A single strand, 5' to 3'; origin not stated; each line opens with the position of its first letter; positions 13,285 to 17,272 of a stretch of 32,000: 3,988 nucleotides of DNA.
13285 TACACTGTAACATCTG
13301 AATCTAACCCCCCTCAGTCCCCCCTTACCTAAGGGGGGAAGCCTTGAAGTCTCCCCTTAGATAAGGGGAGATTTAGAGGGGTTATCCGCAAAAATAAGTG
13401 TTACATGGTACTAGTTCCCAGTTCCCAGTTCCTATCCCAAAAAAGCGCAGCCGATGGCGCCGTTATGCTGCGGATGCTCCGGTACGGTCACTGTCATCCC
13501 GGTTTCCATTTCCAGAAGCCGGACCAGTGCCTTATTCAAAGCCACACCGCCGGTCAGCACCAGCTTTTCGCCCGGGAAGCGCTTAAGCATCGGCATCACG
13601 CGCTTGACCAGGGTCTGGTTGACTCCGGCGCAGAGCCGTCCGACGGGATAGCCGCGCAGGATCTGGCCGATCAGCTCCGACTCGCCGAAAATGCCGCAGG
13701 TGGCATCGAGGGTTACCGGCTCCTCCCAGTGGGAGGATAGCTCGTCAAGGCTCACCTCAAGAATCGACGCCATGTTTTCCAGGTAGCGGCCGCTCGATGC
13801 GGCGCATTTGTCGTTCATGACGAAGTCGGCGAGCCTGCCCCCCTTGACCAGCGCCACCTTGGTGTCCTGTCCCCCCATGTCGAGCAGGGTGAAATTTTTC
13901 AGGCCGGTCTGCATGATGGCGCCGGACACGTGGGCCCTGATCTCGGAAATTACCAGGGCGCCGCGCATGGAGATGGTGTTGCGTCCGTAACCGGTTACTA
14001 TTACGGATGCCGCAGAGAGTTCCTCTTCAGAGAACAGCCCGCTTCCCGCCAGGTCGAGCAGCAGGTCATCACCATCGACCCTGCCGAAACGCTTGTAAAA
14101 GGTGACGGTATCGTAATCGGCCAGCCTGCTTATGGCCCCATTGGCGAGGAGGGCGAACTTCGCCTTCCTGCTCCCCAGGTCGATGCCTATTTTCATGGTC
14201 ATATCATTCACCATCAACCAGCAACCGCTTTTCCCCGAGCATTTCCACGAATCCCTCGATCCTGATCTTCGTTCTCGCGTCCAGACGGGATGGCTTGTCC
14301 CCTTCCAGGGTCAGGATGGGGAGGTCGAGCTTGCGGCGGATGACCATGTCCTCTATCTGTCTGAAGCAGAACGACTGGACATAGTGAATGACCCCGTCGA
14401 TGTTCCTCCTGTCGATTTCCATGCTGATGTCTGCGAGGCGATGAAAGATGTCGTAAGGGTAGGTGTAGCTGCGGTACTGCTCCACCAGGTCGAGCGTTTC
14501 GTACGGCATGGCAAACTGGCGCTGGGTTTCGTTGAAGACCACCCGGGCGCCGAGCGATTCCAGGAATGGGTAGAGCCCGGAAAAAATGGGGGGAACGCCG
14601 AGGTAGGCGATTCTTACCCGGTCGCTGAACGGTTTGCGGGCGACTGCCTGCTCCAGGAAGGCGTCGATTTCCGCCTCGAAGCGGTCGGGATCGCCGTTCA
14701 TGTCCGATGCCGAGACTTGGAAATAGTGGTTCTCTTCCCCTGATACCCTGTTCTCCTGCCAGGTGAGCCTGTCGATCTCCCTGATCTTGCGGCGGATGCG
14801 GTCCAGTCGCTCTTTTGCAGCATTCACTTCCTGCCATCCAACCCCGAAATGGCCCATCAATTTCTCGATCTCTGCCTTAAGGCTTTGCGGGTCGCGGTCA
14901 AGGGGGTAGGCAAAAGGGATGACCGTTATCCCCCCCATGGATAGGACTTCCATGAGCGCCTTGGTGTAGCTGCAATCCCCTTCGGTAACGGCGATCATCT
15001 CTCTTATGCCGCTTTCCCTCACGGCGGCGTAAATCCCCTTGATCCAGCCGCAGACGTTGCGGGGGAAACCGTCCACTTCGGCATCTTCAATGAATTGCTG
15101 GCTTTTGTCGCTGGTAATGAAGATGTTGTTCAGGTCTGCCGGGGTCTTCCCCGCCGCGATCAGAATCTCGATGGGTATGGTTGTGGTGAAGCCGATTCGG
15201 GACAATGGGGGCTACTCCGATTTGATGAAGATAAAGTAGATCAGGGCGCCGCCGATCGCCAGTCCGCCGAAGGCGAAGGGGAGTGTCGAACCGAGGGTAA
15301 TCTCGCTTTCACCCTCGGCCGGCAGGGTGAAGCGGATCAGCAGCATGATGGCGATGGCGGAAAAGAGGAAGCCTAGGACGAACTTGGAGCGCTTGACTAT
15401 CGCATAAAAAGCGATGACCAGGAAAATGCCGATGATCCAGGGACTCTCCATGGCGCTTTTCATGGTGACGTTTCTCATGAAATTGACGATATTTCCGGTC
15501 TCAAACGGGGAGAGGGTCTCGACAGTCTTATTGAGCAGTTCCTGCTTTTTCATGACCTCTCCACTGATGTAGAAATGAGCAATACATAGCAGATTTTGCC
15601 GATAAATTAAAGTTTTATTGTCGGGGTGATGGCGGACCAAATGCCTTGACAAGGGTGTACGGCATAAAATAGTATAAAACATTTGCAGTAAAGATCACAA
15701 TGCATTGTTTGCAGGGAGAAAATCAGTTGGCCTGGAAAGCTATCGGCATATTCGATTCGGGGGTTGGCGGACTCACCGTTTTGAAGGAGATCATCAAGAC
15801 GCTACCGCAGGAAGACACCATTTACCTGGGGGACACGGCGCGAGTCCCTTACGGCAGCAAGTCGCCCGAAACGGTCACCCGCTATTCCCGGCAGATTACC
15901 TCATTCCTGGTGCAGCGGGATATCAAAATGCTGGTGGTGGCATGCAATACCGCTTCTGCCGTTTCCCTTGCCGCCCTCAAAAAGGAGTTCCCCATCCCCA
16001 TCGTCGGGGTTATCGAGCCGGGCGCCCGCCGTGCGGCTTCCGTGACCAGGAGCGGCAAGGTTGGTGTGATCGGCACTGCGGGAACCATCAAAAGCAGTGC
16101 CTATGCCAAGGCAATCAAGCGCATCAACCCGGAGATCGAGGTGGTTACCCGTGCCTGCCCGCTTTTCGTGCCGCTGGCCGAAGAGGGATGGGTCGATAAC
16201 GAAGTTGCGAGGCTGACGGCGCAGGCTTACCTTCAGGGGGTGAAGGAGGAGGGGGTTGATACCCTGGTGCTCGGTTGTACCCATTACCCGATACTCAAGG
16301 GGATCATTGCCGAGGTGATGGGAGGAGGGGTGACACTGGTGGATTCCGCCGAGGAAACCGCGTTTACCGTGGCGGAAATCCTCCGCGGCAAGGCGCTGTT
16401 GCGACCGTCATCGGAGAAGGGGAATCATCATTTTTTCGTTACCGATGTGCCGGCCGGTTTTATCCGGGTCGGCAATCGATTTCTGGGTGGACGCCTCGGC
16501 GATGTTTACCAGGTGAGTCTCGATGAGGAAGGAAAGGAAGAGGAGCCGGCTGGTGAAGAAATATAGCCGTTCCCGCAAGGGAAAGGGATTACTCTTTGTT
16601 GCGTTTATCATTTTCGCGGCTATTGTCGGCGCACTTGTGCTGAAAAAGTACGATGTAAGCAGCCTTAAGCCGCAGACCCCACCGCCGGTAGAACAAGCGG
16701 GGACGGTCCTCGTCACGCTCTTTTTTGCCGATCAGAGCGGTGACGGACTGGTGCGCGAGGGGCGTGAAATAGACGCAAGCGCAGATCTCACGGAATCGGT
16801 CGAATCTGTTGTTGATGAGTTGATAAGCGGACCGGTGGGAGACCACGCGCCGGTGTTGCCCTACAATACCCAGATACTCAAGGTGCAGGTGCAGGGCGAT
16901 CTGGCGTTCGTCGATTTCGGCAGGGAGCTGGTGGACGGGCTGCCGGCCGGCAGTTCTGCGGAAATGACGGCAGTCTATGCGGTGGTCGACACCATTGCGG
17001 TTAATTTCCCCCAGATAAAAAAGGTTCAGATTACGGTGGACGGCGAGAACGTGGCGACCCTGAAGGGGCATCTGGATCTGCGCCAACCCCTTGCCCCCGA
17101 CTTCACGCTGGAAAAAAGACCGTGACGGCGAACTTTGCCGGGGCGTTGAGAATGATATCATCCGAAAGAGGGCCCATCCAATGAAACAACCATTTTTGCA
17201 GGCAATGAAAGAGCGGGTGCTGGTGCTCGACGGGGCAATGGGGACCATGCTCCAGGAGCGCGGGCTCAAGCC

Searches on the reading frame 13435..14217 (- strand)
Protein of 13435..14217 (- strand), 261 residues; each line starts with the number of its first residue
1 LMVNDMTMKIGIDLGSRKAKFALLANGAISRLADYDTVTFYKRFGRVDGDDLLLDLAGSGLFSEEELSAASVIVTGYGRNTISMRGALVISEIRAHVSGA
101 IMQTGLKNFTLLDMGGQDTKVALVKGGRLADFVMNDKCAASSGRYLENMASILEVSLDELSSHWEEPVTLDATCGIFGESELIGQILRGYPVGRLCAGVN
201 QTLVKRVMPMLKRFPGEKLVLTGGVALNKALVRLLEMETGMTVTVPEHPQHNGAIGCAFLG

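Call 28: search_protein_families(library=pfam, proteins=[window:13435-14217:-], max_evalue=0.00001)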
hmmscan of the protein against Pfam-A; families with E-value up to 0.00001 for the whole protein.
window:13435-14217:- (261 aa): 1 family
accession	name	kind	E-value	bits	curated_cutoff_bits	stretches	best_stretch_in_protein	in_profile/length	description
PF01869.26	BcrAD_BadFG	-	1.7e-34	120.1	31.5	1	10-260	1-270/271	BadF/BadG/BcrA/BcrD ATPase family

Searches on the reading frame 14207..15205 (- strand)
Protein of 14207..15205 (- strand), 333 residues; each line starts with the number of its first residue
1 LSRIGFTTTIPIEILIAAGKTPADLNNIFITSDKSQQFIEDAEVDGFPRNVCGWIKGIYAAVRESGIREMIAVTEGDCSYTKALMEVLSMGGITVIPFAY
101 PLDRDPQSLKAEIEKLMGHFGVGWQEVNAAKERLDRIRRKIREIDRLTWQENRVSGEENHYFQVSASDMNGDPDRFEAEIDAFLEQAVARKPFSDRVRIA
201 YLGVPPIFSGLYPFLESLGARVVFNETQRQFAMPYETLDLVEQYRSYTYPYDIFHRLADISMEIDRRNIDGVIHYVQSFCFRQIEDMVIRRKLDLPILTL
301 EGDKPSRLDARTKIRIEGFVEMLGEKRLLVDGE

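Call 28: search_protein_families(library=pfam, proteins=[window:14207-15205:-], max_evalue=0.00001)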
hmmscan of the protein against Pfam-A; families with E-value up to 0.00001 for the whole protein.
window:14207-15205:- (333 aa): 1 family
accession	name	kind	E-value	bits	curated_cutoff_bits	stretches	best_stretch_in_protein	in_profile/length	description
PF06050.19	HGD-D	-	3.9e-37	129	28.4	1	8-323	2-342/342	2-hydroxyglutaryl-CoA dehydratase, D-component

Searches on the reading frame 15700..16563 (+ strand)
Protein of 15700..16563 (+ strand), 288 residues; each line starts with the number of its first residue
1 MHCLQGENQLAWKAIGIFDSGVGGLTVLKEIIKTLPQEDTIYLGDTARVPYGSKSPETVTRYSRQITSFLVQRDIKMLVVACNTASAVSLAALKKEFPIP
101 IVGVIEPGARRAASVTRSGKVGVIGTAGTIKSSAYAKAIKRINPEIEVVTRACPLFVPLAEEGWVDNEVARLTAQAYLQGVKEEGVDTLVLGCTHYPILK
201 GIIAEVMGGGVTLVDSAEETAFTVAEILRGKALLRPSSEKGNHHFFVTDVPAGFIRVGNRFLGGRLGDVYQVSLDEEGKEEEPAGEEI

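Call 28: search_protein_families(library=pfam, proteins=[window:15700-16563:+], max_evalue=0.00001)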
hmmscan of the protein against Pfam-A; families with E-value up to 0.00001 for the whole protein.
window:15700-16563:+ (288 aa): 1 family
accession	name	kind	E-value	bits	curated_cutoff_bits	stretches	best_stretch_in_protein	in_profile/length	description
PF01177.27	Asp_Glu_race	-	1.2e-24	87.7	31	1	27-219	12-206/211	Asp/Glu/Hydantoin racemase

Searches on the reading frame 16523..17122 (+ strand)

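Call 29: search_protein_families(library=pfam, proteins=[window:16523-17122:+], max_evalue=0.00001)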
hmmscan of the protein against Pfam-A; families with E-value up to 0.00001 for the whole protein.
window:16523-17122:+ (200 aa): 1 family
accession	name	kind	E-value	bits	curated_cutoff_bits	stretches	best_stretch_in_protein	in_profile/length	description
PF10646.14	Germane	-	2.4e-21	77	23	1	65-177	1-116/117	Sporulation and spore germination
